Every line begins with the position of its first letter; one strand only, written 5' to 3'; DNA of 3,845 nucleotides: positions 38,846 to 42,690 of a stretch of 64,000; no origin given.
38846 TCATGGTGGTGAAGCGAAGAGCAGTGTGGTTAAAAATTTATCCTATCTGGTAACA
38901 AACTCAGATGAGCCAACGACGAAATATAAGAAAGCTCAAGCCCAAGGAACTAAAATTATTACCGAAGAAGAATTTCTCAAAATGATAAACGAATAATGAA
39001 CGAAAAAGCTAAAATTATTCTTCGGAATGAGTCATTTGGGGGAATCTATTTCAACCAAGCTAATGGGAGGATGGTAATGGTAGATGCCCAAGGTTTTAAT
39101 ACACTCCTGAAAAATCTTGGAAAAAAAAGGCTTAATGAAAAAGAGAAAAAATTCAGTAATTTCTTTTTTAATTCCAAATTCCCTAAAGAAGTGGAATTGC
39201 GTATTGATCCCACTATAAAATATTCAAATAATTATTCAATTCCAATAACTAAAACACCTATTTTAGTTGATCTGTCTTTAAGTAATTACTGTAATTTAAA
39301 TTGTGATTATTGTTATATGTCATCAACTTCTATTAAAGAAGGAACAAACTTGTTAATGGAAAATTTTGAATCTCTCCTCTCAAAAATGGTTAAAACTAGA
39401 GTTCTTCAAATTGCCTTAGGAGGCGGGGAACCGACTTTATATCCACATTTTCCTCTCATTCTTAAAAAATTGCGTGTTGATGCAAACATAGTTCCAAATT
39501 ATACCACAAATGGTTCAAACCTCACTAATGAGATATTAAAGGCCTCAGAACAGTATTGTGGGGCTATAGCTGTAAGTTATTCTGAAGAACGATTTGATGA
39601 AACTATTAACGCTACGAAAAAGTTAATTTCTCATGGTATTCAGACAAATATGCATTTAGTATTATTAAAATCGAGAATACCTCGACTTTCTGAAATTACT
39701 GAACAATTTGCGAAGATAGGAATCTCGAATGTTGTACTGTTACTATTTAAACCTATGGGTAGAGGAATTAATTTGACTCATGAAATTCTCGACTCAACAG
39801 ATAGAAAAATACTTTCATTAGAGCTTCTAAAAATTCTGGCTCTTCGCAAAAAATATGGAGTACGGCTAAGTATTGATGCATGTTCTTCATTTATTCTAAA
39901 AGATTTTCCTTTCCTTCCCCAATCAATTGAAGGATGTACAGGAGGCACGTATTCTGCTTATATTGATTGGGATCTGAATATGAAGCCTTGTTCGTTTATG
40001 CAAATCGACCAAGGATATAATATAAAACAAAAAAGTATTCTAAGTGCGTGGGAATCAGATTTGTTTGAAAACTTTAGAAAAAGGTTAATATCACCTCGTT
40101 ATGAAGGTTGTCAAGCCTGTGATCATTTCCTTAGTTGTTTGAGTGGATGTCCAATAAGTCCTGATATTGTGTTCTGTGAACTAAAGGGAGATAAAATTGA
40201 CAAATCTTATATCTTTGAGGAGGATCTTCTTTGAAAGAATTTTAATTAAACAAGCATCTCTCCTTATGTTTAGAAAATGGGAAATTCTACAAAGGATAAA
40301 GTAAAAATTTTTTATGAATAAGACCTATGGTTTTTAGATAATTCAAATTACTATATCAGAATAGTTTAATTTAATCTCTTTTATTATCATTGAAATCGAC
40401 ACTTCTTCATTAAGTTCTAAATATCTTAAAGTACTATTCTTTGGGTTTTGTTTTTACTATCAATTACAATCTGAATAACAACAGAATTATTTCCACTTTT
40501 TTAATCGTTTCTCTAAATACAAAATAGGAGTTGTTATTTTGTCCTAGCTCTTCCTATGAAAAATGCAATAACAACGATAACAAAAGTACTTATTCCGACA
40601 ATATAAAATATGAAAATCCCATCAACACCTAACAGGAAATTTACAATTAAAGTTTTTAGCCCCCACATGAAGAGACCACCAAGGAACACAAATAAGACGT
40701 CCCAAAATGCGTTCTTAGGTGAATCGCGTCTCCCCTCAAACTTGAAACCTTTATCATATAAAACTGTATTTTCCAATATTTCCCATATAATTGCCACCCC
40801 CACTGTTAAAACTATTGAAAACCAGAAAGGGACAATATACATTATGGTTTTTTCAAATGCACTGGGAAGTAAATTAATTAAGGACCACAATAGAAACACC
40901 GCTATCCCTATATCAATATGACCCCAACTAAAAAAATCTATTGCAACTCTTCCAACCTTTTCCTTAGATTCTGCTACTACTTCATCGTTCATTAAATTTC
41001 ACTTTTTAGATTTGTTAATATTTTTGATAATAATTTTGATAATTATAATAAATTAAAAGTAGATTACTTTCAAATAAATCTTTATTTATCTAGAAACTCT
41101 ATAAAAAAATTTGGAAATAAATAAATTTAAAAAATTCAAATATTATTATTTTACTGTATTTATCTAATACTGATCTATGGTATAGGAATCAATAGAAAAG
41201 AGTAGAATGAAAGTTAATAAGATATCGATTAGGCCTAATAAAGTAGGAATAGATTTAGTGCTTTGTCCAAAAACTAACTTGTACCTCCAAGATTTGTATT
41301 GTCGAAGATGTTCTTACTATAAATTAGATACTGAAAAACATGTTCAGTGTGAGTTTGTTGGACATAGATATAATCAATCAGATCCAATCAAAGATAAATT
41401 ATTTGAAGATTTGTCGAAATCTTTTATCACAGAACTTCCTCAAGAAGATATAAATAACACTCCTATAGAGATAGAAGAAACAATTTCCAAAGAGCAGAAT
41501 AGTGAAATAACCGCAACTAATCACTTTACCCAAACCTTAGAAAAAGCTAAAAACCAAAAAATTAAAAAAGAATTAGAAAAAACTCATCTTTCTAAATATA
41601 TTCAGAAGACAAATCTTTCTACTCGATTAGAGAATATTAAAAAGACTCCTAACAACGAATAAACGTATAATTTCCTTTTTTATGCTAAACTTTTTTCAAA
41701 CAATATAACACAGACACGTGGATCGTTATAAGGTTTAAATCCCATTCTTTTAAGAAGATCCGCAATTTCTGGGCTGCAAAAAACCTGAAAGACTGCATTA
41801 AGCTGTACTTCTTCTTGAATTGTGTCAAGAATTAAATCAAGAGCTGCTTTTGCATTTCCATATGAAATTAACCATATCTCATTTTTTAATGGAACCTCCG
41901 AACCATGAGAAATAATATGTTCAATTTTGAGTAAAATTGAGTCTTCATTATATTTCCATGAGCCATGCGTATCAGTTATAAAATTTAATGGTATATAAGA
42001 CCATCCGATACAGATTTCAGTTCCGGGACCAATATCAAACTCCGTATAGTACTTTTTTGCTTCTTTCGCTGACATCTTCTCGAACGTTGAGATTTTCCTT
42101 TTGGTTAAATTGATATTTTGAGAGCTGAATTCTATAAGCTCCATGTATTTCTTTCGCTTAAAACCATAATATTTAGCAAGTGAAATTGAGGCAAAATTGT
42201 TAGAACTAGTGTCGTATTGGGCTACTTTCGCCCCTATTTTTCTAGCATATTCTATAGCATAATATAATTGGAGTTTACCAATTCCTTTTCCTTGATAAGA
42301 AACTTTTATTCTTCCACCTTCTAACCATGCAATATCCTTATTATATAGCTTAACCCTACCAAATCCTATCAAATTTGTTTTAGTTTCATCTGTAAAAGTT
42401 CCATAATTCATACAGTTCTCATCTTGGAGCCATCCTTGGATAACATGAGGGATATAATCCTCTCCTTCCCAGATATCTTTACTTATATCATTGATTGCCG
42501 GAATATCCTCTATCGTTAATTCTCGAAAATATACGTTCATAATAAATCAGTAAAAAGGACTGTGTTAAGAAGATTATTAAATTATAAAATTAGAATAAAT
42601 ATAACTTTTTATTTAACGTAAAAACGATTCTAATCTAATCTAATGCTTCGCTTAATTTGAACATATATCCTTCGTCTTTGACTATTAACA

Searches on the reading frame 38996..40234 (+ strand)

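Call 56: search_protein_families(library=pfam, proteins=[window:38996-40234:+], max_evalue=0.001)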
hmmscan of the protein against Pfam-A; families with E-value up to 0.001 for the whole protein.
window:38996-40234:+ (412 aa): 3 families
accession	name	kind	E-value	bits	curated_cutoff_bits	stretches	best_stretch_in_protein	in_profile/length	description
PF04055.27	Radical_SAM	-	1.6e-14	54.8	29.5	1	94-191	2-103/166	Radical SAM superfamily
PF13186.11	SPASM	-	8.2e-07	29.7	21.5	1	314-376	1-67/67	Iron-sulfur cluster-binding domain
PF13353.11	Fer4_12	-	0.00026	21.7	22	1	97-151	13-66/137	4Fe-4S single cluster domain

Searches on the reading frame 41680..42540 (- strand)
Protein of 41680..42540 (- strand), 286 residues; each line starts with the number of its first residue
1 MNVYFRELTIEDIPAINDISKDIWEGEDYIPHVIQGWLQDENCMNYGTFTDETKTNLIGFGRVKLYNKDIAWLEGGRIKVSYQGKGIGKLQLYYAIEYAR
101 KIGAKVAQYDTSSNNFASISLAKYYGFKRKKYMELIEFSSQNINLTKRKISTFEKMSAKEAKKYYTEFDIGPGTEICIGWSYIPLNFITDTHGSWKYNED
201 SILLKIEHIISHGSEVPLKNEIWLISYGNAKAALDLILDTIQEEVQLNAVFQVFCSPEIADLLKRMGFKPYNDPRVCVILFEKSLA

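Call 56: search_protein_families(library=pfam, proteins=[window:41680-42540:-], max_evalue=0.001)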
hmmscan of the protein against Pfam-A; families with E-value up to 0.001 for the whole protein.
window:41680-42540:- (286 aa): 3 families
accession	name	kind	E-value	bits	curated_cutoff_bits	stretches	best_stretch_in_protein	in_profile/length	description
PF00583.31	Acetyltransf_1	-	1.5e-11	45.1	20.7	1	21-127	9-116/116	Acetyltransferase (GNAT) family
PF13302.13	Acetyltransf_3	-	3.2e-06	28.3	25.4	1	4-128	3-138/138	Acetyltransferase (GNAT) domain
PF13508.13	Acetyltransf_7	-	0.00078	20.2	27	0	55-128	12-83/84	Acetyltransferase (GNAT) domain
